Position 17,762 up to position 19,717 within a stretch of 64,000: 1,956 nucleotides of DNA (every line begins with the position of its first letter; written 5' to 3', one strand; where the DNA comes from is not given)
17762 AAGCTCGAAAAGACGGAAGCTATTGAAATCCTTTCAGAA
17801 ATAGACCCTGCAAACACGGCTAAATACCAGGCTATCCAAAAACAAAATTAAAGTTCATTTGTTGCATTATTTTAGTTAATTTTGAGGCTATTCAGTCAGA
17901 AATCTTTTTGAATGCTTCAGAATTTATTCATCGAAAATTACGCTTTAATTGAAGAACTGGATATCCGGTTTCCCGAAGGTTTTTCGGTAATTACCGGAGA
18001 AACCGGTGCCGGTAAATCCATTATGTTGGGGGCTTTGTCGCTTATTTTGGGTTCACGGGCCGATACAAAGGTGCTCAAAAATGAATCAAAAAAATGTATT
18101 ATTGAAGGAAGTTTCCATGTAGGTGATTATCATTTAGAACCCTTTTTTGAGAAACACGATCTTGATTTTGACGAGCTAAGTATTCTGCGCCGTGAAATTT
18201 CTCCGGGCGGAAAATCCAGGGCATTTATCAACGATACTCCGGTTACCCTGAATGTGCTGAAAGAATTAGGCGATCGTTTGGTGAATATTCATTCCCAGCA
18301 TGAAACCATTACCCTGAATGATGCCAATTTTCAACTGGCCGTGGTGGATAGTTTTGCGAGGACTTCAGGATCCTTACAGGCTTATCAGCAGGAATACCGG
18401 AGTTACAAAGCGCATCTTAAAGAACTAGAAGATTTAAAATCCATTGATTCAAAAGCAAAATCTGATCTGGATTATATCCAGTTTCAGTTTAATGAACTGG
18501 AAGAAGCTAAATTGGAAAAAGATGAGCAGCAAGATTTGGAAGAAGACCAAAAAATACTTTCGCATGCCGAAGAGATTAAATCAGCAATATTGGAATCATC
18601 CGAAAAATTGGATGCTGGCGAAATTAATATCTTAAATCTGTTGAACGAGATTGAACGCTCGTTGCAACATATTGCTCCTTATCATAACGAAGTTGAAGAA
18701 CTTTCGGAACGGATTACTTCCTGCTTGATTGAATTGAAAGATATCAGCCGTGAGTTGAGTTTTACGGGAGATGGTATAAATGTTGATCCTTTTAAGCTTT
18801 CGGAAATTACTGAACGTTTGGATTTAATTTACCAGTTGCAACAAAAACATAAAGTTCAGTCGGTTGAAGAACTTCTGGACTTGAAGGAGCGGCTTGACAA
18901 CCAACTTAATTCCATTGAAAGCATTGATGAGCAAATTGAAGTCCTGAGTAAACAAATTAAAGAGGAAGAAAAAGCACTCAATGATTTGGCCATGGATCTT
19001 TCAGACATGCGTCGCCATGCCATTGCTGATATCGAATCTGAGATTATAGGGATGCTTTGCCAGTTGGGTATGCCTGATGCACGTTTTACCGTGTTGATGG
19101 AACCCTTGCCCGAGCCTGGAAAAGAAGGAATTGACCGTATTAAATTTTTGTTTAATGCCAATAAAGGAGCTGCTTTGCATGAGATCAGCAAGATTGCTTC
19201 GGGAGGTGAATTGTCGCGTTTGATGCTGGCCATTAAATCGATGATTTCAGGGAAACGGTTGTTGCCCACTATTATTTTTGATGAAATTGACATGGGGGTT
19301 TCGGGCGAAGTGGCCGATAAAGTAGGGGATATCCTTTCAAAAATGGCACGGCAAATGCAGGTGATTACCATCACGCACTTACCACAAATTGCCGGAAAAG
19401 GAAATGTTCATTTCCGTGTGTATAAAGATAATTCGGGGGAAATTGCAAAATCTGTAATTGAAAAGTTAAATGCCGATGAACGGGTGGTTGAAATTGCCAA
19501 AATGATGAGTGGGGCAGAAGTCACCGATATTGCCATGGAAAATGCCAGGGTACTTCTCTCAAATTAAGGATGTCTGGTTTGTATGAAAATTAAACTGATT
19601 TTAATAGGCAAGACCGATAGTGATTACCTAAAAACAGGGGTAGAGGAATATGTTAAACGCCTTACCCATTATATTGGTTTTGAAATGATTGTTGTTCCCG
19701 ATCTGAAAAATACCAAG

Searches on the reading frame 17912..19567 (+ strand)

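Call 67: search_protein_families(library=pfam, proteins=[window:17912-19567:+], max_evalue=0.00001)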
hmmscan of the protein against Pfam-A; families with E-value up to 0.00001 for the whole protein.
window:17912-19567:+ (551 aa): 3 families
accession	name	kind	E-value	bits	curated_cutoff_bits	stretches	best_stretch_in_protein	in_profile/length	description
PF02463.25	SMC_N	-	5.7e-20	72.1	40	1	2-509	2-217/220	RecF/RecN/SMC N terminal domain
PF13476.12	AAA_23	-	5.1e-13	50.5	27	1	5-233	2-200/201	AAA domain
PF13175.12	AAA_15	-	1.9e-06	28.2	32.1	1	1-363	1-253/374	AAA ATPase domain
